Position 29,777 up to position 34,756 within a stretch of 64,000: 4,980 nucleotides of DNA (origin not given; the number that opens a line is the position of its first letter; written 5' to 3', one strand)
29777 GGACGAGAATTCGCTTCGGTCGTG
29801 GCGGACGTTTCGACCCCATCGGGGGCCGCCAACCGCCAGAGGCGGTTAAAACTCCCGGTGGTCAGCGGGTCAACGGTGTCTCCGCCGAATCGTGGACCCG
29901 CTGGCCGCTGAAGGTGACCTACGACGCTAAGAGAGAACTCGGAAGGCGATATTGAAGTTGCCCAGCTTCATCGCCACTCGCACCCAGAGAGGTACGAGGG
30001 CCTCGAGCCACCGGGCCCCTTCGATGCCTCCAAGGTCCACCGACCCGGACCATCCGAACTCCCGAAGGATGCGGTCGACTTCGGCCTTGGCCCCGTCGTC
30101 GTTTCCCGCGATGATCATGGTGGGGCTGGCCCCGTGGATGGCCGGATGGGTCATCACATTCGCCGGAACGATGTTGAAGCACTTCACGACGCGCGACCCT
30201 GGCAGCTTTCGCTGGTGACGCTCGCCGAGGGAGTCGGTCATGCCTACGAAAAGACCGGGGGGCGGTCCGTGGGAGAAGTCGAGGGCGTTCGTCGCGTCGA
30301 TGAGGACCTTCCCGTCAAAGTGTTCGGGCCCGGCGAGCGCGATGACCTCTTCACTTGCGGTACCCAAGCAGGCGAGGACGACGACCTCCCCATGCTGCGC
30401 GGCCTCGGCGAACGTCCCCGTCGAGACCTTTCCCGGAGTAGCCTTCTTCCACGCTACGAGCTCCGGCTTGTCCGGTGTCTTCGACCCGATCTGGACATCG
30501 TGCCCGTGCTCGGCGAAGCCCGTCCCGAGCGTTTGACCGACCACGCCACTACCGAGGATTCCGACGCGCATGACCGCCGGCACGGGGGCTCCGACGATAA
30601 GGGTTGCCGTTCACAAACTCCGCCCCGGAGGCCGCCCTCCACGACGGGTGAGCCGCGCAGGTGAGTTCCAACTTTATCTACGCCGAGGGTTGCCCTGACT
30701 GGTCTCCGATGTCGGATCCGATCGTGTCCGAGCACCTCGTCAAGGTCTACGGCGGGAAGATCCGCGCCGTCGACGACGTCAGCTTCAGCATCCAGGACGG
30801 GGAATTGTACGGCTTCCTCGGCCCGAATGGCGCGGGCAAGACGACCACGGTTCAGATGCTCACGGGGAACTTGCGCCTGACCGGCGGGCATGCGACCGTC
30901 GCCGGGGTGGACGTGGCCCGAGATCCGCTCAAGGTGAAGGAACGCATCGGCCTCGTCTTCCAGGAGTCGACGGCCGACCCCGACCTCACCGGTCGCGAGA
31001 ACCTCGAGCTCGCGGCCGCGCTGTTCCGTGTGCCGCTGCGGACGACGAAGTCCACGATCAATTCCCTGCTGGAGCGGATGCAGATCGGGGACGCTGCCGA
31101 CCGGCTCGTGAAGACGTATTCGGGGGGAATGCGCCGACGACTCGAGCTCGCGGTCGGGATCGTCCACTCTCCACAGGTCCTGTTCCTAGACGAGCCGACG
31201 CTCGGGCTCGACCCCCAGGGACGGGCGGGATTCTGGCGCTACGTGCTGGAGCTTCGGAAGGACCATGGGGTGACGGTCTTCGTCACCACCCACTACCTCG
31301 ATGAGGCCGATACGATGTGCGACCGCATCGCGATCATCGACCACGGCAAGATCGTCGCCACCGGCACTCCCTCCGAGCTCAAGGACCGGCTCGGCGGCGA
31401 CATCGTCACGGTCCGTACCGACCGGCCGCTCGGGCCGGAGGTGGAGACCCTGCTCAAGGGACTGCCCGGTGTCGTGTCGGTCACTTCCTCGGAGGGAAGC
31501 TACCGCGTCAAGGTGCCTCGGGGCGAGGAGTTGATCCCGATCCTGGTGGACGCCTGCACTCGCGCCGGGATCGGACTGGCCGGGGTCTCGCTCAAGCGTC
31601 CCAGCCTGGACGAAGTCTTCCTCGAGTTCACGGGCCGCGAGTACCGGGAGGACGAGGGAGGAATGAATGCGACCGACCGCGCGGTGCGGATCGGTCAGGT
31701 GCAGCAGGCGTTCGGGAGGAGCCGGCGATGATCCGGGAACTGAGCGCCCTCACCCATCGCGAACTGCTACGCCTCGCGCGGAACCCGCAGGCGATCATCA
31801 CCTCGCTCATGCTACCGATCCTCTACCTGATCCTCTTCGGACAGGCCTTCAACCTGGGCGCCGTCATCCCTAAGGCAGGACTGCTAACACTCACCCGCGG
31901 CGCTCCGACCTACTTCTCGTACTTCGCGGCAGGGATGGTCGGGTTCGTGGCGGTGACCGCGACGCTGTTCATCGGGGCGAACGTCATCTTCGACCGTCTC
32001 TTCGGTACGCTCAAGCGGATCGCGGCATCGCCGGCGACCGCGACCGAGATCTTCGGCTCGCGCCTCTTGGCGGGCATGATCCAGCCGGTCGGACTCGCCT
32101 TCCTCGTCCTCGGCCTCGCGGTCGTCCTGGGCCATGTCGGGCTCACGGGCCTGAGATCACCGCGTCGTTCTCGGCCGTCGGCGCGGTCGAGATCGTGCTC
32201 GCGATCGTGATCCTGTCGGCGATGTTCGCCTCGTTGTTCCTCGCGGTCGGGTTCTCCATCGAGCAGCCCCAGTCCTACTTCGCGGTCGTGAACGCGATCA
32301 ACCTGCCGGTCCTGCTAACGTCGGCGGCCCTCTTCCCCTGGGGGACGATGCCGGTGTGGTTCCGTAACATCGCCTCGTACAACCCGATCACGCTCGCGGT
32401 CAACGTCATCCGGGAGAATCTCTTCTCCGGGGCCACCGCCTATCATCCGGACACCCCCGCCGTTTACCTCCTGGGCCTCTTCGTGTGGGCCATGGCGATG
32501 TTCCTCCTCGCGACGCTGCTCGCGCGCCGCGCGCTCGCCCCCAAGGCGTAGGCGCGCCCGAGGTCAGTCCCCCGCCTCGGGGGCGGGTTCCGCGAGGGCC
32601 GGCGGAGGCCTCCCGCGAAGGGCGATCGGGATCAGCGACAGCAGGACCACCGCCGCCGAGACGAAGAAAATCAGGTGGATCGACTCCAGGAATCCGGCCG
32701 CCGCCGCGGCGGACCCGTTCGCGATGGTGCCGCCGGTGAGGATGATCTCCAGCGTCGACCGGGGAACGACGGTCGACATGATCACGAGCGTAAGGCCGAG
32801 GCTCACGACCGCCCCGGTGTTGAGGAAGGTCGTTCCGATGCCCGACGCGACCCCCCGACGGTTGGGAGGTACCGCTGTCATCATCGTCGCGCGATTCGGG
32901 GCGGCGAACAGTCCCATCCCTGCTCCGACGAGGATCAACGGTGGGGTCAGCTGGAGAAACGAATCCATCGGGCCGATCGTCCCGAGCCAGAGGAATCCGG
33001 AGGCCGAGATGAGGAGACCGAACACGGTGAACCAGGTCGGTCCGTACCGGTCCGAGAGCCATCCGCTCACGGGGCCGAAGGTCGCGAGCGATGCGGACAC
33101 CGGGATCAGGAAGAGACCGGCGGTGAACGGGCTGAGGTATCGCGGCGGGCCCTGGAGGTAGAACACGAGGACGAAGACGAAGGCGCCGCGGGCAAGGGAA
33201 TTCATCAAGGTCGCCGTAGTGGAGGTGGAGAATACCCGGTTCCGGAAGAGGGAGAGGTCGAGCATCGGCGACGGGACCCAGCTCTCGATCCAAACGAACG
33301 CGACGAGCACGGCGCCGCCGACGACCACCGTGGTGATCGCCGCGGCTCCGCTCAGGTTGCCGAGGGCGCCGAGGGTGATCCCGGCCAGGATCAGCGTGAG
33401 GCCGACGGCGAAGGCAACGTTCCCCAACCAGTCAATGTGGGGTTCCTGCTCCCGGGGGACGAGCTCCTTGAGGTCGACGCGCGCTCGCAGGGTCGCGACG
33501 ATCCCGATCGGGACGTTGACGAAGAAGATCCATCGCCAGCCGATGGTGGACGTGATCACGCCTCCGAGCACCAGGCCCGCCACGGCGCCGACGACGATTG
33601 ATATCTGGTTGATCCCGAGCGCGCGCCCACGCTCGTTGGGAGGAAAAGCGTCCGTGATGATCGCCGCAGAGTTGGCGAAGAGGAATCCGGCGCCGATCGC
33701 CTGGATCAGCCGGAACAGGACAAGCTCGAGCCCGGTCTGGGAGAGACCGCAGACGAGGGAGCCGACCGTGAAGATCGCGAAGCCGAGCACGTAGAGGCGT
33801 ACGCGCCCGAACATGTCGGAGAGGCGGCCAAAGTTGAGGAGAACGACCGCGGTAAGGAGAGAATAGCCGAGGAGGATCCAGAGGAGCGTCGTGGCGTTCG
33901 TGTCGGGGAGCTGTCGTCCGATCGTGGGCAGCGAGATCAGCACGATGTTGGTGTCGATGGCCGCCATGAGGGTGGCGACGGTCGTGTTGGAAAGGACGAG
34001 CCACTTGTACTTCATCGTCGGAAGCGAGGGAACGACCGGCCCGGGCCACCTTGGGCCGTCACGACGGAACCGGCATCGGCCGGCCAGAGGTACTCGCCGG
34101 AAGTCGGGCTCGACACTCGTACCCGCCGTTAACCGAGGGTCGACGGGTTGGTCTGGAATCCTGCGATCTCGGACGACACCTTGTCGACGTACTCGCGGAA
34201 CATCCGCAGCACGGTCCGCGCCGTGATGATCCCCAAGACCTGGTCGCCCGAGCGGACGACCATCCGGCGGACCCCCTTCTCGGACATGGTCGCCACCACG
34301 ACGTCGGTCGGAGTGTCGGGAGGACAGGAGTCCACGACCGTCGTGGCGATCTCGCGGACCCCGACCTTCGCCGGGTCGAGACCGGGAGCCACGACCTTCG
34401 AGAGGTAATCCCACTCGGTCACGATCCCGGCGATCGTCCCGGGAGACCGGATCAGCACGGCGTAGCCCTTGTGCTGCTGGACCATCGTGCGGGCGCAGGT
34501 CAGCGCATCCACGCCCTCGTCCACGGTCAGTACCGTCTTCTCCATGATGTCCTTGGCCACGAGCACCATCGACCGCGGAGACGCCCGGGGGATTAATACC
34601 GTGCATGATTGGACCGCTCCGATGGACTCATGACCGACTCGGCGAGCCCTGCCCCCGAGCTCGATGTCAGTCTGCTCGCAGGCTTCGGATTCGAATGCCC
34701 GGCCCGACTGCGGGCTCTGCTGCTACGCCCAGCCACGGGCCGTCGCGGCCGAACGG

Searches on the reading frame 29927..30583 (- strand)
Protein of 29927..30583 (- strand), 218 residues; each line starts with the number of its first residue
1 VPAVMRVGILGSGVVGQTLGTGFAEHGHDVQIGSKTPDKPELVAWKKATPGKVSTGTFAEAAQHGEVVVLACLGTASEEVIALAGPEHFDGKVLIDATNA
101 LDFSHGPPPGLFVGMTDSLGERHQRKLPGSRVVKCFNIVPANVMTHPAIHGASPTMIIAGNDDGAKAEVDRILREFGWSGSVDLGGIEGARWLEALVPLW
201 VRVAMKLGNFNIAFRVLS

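Call 37: find_encoding_contigs(protein=window:29927-30583:-, flank=10000, max_places=10)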
Protein window:29927-30583:- (218 aa): 2 contigs read that carry it; 2 places shown.
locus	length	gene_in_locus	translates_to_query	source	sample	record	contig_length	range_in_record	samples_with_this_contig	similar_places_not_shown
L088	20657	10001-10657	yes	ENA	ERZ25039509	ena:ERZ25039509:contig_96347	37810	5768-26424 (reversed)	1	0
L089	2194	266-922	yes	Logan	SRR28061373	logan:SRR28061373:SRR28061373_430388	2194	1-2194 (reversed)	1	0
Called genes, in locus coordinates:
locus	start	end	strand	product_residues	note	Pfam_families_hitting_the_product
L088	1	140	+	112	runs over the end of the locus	PF00009:GTP_EFTU (weak)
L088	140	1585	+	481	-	PF03144:GTP_EFTU_D2 (faint), PF11987:IF-2, PF14578:GTP_EFTU_D4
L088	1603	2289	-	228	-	-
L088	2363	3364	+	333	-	PF08271:Zn_Ribbon_TF (weak), PF00382:TFIIB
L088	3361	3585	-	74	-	-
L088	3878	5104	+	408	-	PF00850:Hist_deacetyl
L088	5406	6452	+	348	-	PF00571:CBS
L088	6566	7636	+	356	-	PF00083:Sugar_tr, PF06609:TRI12 (weak), PF07690:MFS_1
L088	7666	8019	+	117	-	-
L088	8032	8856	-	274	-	PF01061:ABC2_membrane, PF12698:ABC2_membrane_3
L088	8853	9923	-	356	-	PF00005:ABC_tran, PF13304:AAA_21 (faint), PF13732:DrrA1-3_C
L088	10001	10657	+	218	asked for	PF03807:F420_oxidored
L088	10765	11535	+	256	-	-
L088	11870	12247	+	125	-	-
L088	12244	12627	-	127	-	PF02781:G6PD_C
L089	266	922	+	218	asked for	PF03807:F420_oxidored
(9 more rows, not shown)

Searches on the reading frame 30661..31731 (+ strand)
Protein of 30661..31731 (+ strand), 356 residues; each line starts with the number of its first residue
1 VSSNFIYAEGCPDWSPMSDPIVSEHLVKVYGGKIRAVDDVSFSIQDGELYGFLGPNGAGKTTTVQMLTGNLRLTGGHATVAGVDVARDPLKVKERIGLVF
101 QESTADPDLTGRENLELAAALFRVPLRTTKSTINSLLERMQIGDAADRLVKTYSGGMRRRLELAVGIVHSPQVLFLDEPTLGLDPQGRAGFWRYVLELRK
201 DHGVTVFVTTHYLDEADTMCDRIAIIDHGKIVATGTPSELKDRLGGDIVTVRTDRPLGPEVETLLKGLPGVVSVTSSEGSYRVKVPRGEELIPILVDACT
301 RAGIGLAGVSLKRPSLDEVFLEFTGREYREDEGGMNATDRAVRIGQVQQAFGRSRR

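Call 10: search_protein_families(library=pfam, proteins=[window:30661-31731:+])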
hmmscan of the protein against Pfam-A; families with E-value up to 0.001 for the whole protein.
window:30661-31731:+ (356 aa): 3 families
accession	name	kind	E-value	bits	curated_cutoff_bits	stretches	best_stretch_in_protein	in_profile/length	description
PF00005.33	ABC_tran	-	3.9e-32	112.1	25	1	38-180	2-136/137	ABC transporter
PF13732.12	DrrA1-3_C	-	2.1e-11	44.8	27.4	1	235-323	1-80/81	ATP-binding protein DrrA1-3-like, C-terminal domain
PF13304.12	AAA_21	-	2.6e-07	31.5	27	1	139-211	224-298/304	AAA domain, putative AbiEii toxin, Type IV TA system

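Call 28: find_encoding_contigs(protein=window:30661-31731:+, flank=10000, max_places=10)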
Protein window:30661-31731:+ (356 aa): no gene with exactly this product is on record in the collection.

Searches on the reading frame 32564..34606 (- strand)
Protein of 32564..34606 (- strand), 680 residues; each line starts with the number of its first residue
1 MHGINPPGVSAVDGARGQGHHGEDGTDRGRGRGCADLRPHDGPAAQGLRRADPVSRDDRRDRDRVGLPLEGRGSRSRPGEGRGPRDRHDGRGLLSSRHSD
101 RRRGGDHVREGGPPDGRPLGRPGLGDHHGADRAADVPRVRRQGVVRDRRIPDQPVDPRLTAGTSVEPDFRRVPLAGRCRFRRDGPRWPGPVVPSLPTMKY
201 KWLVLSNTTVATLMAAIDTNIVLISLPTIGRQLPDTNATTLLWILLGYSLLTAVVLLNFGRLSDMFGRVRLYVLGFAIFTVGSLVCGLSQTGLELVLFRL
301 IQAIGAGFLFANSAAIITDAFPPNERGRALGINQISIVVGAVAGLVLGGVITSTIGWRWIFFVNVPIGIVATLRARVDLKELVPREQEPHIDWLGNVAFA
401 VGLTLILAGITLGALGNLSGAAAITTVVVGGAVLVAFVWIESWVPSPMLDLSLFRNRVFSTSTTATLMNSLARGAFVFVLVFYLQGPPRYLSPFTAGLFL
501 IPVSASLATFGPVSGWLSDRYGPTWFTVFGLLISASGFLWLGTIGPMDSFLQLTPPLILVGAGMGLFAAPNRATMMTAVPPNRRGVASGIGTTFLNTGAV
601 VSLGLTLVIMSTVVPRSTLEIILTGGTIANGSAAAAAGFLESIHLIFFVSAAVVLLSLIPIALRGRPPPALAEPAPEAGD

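Call 10: search_protein_families(library=pfam, proteins=[window:32564-34606:-])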
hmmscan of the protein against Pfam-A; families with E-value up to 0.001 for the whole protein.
window:32564-34606:- (680 aa): 3 families
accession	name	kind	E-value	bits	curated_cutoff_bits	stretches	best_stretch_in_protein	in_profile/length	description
PF07690.21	MFS_1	-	2.3e-46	158.8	33.4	1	210-601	3-345/347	Major Facilitator Superfamily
PF00083.30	Sugar_tr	-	1.3e-09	37.9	22.3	1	239-370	46-183/452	Sugar (and other) transporter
PF06609.19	TRI12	-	4.8e-07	29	23.2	1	225-457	66-309/599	Fungal trichothecene efflux pump (TRI12)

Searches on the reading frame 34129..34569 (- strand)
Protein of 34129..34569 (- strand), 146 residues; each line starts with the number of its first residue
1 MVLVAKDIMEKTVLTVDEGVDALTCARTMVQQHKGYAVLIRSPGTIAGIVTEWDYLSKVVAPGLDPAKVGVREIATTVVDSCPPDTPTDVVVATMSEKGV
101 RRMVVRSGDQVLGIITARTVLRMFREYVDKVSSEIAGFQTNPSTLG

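Call 27: find_encoding_contigs(protein=window:34129-34569:-, flank=10000, max_places=10)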
Protein window:34129-34569:- (146 aa): 1 contig read that carries it; 1 place shown.
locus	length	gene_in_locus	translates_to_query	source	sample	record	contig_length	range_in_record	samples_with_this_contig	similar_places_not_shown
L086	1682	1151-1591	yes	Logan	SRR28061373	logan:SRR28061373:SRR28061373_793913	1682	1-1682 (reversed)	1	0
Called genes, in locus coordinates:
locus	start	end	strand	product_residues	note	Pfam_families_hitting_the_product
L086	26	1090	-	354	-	PF03692:CxxCxxCC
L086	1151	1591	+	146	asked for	PF00571:CBS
